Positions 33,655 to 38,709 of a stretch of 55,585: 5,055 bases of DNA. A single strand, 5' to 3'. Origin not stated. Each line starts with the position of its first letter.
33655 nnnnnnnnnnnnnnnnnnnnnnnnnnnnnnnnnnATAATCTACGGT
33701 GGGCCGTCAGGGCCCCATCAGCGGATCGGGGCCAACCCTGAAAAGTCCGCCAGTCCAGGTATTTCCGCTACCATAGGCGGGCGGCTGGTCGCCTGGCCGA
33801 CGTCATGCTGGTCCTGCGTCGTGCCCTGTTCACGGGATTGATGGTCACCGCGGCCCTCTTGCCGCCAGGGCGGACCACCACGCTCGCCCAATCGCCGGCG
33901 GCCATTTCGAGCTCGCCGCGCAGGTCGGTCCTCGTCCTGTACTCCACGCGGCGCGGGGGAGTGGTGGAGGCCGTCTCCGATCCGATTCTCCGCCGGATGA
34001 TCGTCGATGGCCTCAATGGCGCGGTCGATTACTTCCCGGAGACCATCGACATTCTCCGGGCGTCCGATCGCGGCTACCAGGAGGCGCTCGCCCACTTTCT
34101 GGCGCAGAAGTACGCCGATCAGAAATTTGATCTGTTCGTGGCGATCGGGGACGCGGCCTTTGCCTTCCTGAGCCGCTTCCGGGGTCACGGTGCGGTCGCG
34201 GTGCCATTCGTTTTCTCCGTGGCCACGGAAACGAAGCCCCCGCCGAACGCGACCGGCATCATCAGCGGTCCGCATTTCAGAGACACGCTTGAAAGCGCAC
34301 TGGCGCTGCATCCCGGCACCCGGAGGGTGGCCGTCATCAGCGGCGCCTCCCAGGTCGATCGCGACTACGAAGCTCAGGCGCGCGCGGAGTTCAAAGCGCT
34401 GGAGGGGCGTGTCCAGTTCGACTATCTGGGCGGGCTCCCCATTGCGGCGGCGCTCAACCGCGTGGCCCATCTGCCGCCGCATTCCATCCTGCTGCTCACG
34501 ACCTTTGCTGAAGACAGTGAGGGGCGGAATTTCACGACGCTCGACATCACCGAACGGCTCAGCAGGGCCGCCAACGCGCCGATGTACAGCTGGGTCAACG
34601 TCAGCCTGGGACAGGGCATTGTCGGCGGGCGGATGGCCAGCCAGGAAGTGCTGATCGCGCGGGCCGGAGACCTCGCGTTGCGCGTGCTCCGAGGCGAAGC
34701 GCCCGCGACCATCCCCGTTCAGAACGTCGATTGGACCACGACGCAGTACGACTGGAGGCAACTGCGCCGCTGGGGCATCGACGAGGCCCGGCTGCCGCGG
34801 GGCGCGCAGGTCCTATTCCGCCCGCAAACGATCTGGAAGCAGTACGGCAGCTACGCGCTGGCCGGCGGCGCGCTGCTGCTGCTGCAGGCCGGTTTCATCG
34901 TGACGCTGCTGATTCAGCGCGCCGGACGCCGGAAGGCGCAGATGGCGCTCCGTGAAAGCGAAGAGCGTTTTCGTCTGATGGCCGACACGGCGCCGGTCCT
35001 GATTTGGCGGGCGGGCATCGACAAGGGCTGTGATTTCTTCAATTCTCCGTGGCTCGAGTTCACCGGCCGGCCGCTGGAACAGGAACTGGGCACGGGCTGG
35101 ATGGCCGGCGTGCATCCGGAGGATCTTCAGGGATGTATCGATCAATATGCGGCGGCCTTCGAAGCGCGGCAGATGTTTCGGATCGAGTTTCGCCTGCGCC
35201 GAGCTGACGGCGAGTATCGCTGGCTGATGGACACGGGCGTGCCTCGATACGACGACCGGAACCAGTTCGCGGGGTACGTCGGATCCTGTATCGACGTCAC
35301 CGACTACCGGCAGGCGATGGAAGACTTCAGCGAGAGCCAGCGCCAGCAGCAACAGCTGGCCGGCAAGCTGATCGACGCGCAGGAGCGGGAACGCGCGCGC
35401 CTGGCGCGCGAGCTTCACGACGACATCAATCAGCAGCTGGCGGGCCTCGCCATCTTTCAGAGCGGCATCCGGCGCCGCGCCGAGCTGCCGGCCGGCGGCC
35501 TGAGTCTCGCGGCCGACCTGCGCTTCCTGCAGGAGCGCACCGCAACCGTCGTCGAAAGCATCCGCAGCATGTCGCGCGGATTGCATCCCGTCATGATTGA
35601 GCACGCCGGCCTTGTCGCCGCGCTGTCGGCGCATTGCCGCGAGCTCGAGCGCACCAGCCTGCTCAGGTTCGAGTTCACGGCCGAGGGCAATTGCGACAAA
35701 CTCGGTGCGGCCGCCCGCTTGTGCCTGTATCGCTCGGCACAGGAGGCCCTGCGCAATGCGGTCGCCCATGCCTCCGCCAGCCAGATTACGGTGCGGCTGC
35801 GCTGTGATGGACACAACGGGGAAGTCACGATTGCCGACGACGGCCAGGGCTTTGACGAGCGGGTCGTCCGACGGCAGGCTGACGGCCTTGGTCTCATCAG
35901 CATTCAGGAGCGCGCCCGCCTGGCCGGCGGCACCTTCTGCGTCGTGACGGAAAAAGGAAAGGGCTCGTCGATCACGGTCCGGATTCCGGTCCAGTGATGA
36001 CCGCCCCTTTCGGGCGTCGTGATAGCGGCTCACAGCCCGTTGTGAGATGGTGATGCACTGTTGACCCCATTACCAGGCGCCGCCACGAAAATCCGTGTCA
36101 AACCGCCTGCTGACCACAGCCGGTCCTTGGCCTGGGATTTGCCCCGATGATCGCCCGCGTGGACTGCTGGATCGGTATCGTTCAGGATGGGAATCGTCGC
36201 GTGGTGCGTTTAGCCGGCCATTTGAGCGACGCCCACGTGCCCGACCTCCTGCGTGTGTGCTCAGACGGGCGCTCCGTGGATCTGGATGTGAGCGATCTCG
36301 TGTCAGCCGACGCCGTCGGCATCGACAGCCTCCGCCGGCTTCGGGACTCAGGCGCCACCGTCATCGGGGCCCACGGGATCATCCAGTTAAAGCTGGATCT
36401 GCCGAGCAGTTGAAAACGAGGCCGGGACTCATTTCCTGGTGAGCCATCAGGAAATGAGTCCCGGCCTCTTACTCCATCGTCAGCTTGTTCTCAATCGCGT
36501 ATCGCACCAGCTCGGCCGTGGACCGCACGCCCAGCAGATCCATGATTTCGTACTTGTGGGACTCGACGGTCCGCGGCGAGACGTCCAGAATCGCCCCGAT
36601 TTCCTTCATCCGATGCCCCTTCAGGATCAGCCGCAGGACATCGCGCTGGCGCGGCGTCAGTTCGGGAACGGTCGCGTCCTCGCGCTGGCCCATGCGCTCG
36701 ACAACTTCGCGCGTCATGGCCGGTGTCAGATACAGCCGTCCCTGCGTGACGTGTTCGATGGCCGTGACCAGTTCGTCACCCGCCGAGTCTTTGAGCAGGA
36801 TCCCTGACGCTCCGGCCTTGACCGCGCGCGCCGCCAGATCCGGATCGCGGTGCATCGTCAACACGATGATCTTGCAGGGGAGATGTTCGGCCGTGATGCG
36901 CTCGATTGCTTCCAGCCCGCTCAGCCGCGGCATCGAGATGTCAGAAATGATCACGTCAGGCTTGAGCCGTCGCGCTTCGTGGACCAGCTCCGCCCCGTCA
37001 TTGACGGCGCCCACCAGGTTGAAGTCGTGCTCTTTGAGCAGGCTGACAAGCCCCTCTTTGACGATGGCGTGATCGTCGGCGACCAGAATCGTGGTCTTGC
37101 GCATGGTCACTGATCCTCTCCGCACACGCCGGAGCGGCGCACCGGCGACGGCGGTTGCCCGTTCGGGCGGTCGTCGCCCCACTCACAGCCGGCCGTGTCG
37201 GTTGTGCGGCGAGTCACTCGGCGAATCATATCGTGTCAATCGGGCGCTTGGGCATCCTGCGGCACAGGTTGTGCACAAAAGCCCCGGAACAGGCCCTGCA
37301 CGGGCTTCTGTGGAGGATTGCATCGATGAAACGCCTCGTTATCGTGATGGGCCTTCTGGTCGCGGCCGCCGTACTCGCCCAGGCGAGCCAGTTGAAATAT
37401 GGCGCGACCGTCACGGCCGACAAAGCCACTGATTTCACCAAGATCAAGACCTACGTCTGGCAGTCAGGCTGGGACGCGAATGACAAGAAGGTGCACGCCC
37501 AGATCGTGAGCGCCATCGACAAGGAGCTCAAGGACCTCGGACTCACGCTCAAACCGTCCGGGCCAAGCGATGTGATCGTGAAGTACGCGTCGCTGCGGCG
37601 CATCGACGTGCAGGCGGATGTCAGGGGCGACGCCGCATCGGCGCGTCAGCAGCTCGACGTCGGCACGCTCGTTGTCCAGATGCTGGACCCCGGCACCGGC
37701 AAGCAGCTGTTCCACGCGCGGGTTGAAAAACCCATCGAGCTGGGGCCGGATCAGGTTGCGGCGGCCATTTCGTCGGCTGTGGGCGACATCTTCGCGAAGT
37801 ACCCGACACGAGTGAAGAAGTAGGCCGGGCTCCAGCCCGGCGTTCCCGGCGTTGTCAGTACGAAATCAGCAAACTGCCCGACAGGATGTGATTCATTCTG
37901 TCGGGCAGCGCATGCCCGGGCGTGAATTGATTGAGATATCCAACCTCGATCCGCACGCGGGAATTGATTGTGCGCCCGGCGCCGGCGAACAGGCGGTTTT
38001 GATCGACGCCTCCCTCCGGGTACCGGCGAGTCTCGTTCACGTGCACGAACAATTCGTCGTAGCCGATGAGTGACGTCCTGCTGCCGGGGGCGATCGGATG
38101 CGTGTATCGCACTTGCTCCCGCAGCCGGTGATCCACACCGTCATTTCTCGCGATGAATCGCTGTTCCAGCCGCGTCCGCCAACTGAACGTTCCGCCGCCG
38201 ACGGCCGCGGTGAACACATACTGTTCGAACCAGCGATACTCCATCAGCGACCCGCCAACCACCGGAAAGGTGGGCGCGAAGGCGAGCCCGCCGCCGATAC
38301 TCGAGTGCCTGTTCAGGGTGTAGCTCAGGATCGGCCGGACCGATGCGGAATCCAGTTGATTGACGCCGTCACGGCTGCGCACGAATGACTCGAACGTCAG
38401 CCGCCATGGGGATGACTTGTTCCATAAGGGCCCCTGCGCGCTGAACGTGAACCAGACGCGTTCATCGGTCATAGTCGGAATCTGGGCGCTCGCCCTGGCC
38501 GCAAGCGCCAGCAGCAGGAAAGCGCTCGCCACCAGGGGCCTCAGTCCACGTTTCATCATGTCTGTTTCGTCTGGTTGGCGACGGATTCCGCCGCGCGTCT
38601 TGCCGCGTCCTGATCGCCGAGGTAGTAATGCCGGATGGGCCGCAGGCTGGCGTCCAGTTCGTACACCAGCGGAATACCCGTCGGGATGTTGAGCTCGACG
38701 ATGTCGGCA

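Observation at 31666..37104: Two paralogous mini-STAS genes, each behind a near-identical -24/-12 motif, bracket a GAF-sigma-54 activator, a sensor kinase and a NarL regulator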

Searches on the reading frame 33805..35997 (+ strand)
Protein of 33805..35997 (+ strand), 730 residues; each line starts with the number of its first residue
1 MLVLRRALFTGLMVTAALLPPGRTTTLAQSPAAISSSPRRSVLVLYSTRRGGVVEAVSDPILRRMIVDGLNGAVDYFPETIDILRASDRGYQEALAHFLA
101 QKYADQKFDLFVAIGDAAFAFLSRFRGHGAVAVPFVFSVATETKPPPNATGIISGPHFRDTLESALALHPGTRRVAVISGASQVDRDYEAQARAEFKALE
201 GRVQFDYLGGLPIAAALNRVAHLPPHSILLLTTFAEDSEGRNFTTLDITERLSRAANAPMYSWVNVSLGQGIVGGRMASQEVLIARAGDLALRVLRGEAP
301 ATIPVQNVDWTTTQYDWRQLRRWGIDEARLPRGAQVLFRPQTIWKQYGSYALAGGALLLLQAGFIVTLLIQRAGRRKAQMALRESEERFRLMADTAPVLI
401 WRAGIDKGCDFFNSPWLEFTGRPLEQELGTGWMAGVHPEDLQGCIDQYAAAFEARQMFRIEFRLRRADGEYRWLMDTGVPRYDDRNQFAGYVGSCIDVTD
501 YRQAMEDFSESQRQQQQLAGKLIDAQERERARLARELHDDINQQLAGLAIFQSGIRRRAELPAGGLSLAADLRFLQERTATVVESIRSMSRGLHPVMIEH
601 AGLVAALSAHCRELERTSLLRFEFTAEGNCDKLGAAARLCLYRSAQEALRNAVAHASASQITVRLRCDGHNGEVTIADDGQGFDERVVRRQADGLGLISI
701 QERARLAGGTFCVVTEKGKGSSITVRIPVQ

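Call 4: search_protein_families(library=pfam, proteins=[window:33805-35997:+], max_evalue=1)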
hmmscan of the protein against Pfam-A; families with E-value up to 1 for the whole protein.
window:33805-35997:+ (730 aa): 10 families
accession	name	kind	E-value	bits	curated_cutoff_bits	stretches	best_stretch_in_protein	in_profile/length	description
PF08447.18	PAS_3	-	2.2e-15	57.1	25.6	1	411-493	3-87/89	PAS fold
PF02518.31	HATPase_c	-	2.8e-12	47.5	26.4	1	641-729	6-109/111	Histidine kinase-, DNA gyrase B-, and HSP90-like ATPase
PF07730.19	HisKA_3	-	6e-09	36.8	24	1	529-595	1-65/68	Histidine kinase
PF00989.32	PAS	-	2.3e-08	34.5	22.6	1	387-498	1-113/113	PAS fold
PF13581.12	HATPase_c_2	-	9.3e-06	26.1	27.4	1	615-697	6-102/127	Histidine kinase-like ATPase domain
PF13426.13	PAS_9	-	2.6e-05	24.9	27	1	411-500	15-103/103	PAS domain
PF13458.12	Peripla_BP_6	-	0.00047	20.4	31.7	1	80-203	42-166/343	Periplasmic binding protein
PF13188.13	PAS_8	-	0.003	17.9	21.8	1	387-439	1-53/65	PAS domain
PF08448.16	PAS_4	-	0.016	15.9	23.1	1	412-502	20-109/110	PAS fold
PF13589.12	HATPase_c_3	-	0.097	13.1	25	1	647-690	9-52/137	Histidine kinase-, DNA gyrase B-, and HSP90-like ATPase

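Call 64: search_protein_families(library=ncbifam, proteins=[window:33805-35997:+], max_evalue=0.01)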
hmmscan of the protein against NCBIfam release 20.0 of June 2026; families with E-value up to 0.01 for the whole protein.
window:33805-35997:+ (730 aa): 22 families
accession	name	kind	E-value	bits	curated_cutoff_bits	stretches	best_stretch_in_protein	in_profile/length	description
NF052443.1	SensHisKinMctS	equivalog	1.6e-37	128.9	700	1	512-728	233-447/457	two-component system sensor histidine kinase MctS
NF008649.0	PRK11644.1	equivalog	1.6e-28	99.7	408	1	509-728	283-495/499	signal transduction histidine-protein kinase/phosphatase UhpB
NF052531.1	Strep_LiaS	equivalog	5.6e-23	81.7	450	1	517-729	120-327/328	envelope stress sensor histidine kinase LiaS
NF041880.1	EPS_EpsF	equivalog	1.2e-21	76.8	900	1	376-509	133-268/492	response regulator EpsF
NF008184.0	PRK10935.1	equivalog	4.4e-19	68.5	553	1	508-728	348-558/565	nitrate/nitrite two-component system sensor histidine kinase NarQ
NF047786.1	his_kin_MadS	equivalog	1.9e-17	63.5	500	1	507-728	210-434/434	MadS family sensor histidine kinase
NF007896.0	PRK10600.1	equivalog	5.9e-17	61.5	578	1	512-725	379-581/598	nitrate/nitrite two-component system sensor histidine kinase NarX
NF053781.1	cdiGMPphdstlr2612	equivalog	5.8e-15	54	1600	1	431-522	633-724/1268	Tlr1612 family c-di-GMP phosphodiesterase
TIGR00229.1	sensory_box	domain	2.4e-13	50.3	22.9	1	383-506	1-124/126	PAS domain S-box protein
NF007298.0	PRK09776.1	equivalog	6.1e-09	34.3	1135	1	373-510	415-553/1111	diguanylate cyclase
NF041831.1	NO_HK_NahK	exception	6.6e-08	31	1500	1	362-514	297-447/854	hybrid sensor histidine kinase/response regulator NahK/ErcS'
NF047322.1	HK_morpho_MacS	equivalog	2e-07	30.6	300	1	513-728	165-367/367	MacS family sensor histidine kinase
NF052573.1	HisKinEspAMyxo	equivalog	1.7e-05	23.1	1400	1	384-508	127-253/755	serine histidine kinase EspA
NF008302.0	PRK11091.1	equivalog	1.8e-05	23.2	838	1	373-516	141-284/779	aerobic respiration two-component sensor histidine kinase ArcB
NF041285.1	ABC_SBP_TrpX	equivalog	0.0002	20.5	390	0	253-325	238-311/322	tryptophan ABC transporter substrate-binding protein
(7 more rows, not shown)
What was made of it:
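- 33805..35997 (+): Sensor histidine kinase: periplasmic-binding-protein-like N-terminus (weak hit), PAS, HisKA_3 and HATPase_c domains. Calls 4, 64.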

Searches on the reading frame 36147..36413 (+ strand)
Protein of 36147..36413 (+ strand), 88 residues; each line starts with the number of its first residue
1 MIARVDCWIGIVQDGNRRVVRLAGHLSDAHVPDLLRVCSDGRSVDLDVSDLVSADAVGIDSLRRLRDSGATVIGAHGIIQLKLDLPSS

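Call 4: search_protein_families(library=pfam, proteins=[window:36147-36413:+], max_evalue=1)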
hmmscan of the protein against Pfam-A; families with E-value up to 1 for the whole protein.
window:36147-36413:+ (88 aa): 0 families

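Call 14: find_homologous_proteins(query=window:36147-36410:+, max_evalue=0.001)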
Query window:36147-36410:+ (88 aa): 38 proteins with E <= 0.001 among 42 candidates.
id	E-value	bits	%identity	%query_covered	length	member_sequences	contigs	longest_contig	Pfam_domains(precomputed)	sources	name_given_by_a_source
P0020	7.5e-47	175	95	100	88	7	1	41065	-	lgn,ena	-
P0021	4.4e-44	166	92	100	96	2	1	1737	-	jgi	jgi:hypothetical protein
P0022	2.2e-42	161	90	99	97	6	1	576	-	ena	-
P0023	2.0e-38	148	82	94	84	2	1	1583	-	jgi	jgi:hypothetical protein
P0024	9.4e-35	136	77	93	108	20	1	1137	-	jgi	-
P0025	4.4e-33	131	72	99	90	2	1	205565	-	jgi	jgi:hypothetical protein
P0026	1.1e-32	130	71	95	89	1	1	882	-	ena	-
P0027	3.4e-27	112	62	95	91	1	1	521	-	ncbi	-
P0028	9.0e-24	101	58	95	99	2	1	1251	PF13466.13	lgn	-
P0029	2.4e-23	100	60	95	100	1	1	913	-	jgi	jgi:hypothetical protein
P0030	4.1e-23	99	56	91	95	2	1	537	PF13466.13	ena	-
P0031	1.1e-22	98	61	91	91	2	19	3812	PF13466.13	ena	-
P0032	1.3e-22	98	60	91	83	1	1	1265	-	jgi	jgi:hypothetical protein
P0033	1.7e-22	97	60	91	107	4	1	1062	-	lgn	-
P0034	5.7e-22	96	58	91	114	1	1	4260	-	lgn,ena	-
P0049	5.0e-13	67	49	89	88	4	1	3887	-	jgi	jgi:hypothetical protein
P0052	2.9e-10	58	45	91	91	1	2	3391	PF13466.13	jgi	jgi:hypothetical protein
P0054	1.1e-9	56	46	89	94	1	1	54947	PF13466.13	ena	-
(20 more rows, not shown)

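Call 64: search_protein_families(library=ncbifam, proteins=[window:36159-36413:+], max_evalue=0.01)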
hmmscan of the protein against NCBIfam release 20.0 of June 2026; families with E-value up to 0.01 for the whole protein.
window:36159-36413:+ (84 aa): 0 families

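Call 73: find_encoding_contigs(protein=P0054, flank=6000, max_places=2)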
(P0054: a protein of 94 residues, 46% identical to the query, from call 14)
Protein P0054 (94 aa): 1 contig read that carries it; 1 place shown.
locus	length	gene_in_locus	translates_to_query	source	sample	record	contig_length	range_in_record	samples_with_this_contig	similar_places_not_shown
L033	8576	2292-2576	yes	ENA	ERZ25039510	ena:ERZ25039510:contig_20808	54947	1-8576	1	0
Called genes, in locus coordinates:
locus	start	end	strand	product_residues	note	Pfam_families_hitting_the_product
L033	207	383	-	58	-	-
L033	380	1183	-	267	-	-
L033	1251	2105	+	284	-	-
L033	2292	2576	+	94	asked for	PF13466:STAS_2 (weak)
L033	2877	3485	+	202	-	-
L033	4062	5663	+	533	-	PF00873:ACR_tran, PF03176:MMPL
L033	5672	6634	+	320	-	PF00873:ACR_tran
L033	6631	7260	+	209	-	PF00873:ACR_tran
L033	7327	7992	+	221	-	PF02321:OEP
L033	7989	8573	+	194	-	PF02321:OEP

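Call 74: find_encoding_contigs(protein=P0049, flank=6000, max_places=2)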
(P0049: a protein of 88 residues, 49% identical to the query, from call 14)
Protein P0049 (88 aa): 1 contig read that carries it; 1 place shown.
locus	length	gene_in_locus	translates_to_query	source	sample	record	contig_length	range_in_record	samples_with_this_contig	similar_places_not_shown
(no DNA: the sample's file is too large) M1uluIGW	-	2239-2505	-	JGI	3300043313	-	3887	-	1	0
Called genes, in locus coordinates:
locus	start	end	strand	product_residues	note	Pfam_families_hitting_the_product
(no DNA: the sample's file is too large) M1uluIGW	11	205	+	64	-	-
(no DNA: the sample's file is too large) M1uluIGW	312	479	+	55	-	-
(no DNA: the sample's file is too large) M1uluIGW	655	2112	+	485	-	PF00158:Sigma54_activat, PF14532:Sigma54_activ_2, PF07728:AAA_5 (weak), PF25601:AAA_lid_14, PF02954:HTH_8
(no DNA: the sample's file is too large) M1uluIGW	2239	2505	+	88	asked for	-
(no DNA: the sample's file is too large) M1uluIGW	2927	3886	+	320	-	?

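Call 75: find_encoding_contigs(protein=P0052, flank=6000, max_places=2)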
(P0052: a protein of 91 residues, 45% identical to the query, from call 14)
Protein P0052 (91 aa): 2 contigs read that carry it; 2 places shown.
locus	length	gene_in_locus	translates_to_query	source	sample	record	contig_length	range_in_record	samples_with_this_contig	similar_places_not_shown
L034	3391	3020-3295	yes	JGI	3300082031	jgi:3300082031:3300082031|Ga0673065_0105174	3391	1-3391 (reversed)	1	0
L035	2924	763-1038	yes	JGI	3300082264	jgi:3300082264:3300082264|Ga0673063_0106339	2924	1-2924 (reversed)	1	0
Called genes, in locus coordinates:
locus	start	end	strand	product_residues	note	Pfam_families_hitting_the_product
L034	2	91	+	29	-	?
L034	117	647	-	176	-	-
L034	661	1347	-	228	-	-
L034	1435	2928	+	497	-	PF00158:Sigma54_activat, PF14532:Sigma54_activ_2, PF00004:AAA (weak), PF07724:AAA_2 (weak), PF07728:AAA_5, PF25601:AAA_lid_14, PF02954:HTH_8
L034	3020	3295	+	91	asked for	PF13466:STAS_2 (faint)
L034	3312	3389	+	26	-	?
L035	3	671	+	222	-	?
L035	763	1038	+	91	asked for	PF13466:STAS_2 (faint)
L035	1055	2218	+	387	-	PF25917:BSH_RND, PF25881:HH_YBHG (weak), PF25885:HH_EMRA (weak), PF25876:HH_MFP_RND, PF25944:Beta-barrel_RND, PF25967:RND-MFP_C, PF25989:YknX_C (weak)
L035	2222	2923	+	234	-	?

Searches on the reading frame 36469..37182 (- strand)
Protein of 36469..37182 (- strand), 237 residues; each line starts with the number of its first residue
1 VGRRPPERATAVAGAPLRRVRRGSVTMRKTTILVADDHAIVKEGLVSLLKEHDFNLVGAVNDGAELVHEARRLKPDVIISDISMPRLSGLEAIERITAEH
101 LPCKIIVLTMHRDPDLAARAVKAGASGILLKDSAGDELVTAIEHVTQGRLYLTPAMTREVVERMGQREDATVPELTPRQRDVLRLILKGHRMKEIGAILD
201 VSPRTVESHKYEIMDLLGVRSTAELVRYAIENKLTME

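Call 4: search_protein_families(library=pfam, proteins=[window:36469-37182:-], max_evalue=1)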
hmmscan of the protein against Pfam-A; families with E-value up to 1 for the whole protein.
window:36469-37182:- (237 aa): 9 families
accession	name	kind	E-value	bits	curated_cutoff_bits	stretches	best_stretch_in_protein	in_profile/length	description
PF00072.30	Response_reg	-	1.2e-27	96.7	30.2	1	32-143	1-111/111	Response regulator receiver domain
PF00196.25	GerE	-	4.5e-16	58.7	23.5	1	175-229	3-57/57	Bacterial regulatory proteins, luxR family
PF08281.18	Sigma70_r4_2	-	5.2e-08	32.8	25.7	1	171-211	7-48/54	Sigma-70, region 4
PF04545.22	Sigma70_r4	-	8.8e-05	22.4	24.1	1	174-210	4-41/50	Sigma-70, region 4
PF13518.12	HTH_28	-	0.00062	20.2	25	1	180-208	3-31/52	Helix-turn-helix domain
PF13384.12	HTH_23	-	0.001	19.3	24.6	1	182-207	10-35/50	Homeodomain-like domain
PF07638.17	Sigma70_ECF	-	0.033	14.5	21.1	1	176-207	137-169/185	ECF sigma factor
PF01726.22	LexA_DNA_bind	-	0.16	12.2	23.7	0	174-187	3-16/65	LexA DNA binding domain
PF06056.18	Terminase_5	-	0.21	12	20.3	1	185-210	9-34/58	Putative ATPase subunit of terminase (gpP-like)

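Call 64: search_protein_families(library=ncbifam, proteins=[window:36469-37107:-], max_evalue=0.01)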
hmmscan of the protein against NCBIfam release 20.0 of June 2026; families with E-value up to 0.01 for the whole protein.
window:36469-37107:- (212 aa): 97 families (the best 25 are shown)
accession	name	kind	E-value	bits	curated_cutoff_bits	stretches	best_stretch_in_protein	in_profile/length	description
NF052445.1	RespRegMctR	equivalog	5.3e-49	166.4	300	1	6-209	3-204/205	two-component system response regulator MctR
NF011896.0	PRK15369.1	equivalog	2.7e-44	151.3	242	1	3-206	2-206/211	two component system response regulator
NF007018.1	PRK09483.1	equivalog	6.1e-39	133.9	280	1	6-209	3-208/217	UvrY/SirA/GacA family response regulator transcription factor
NF007935.0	PRK10651.1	equivalog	2.6e-35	121.6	250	1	4-207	6-213/216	two-component system response regulator NarL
NF047785.1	respo_reg_MadR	equivalog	4.4e-32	111.1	300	1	7-205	3-204/209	MadR family response regulator transcription factor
NF007685.0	PRK10360.1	equivalog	9.9e-31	107.1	258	1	6-203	3-191/196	response regulator transcription factor UhpA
NF006900.1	PRK09390.1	equivalog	4.8e-30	104.6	255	1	4-207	4-200/203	response regulator FixJ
NF007708.0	PRK10403.1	equivalog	3.1e-28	98.7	343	1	6-197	8-201/215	nitrate/nitrite response regulator protein NarP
NF007419.0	PRK09958.1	equivalog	5.3e-27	94.7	251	1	7-210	3-204/204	acid-sensing system DNA-binding response regulator EvgA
NF008098.0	PRK10840.1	equivalog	1e-23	84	235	1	2-204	1-205/216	response regulator transcription factor RcsB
NF007403.0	PRK09935.1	equivalog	2.2e-22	79.7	271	1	2-207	1-207/210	fimbria biosynthesis transcriptional regulator FimZ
NF040749.1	tetrathio_RR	equivalog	1.3e-21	77.2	290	1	8-202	4-186/191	tetrathionate respiration response regulator TtrR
NF001965.0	PRK00742.1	subfamily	3.5e-17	62.6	293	1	3-110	2-111/357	chemotaxis-specific protein-glutamate methyltransferase CheB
NF041367.1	CheY_Halo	equivalog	2.2e-16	60.2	200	1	7-120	1-113/114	chemotaxis protein CheY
NF008677.0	PRK11697.1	equivalog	1.7e-15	57.1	246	1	6-124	3-119/238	two-component system response regulator BtsR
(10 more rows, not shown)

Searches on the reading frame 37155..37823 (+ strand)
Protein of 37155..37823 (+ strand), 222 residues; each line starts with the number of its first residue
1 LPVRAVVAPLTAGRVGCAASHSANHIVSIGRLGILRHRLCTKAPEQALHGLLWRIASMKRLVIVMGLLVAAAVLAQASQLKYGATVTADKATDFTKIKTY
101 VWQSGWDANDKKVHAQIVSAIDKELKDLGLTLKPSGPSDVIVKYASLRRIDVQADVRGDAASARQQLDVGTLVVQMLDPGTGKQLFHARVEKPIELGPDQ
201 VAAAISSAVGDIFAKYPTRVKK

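Call 4: search_protein_families(library=pfam, proteins=[window:37155-37823:+], max_evalue=1)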
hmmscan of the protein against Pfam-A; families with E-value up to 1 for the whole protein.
window:37155-37823:+ (222 aa): 2 families
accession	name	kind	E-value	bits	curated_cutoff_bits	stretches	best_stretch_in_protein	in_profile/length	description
PF13590.11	DUF4136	-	3.6e-17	63.7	32.8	1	88-217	5-151/152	Domain of unknown function (DUF4136)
PF13150.11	TraL_transposon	-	0.066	13.4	27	1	45-75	12-42/86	Conjugative transposon protein TraL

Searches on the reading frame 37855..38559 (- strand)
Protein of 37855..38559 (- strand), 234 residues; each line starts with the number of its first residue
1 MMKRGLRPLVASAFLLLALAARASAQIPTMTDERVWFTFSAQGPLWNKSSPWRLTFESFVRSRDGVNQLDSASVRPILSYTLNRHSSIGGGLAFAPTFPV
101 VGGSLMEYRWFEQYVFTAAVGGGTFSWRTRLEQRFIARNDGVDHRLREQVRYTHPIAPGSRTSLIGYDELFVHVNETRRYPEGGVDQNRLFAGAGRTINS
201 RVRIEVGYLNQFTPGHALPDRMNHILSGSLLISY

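Call 52: search_protein_families(library=pfam, proteins=[window:37855-38559:-], max_evalue=0.001)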
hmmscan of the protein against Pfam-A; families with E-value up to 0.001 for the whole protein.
window:37855-38559:- (234 aa): 1 family
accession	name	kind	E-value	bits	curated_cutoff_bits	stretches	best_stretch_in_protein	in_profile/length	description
PF10677.15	DUF2490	-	1.2e-42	146.2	29.8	1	34-217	2-181/186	Protein of unknown function (DUF2490)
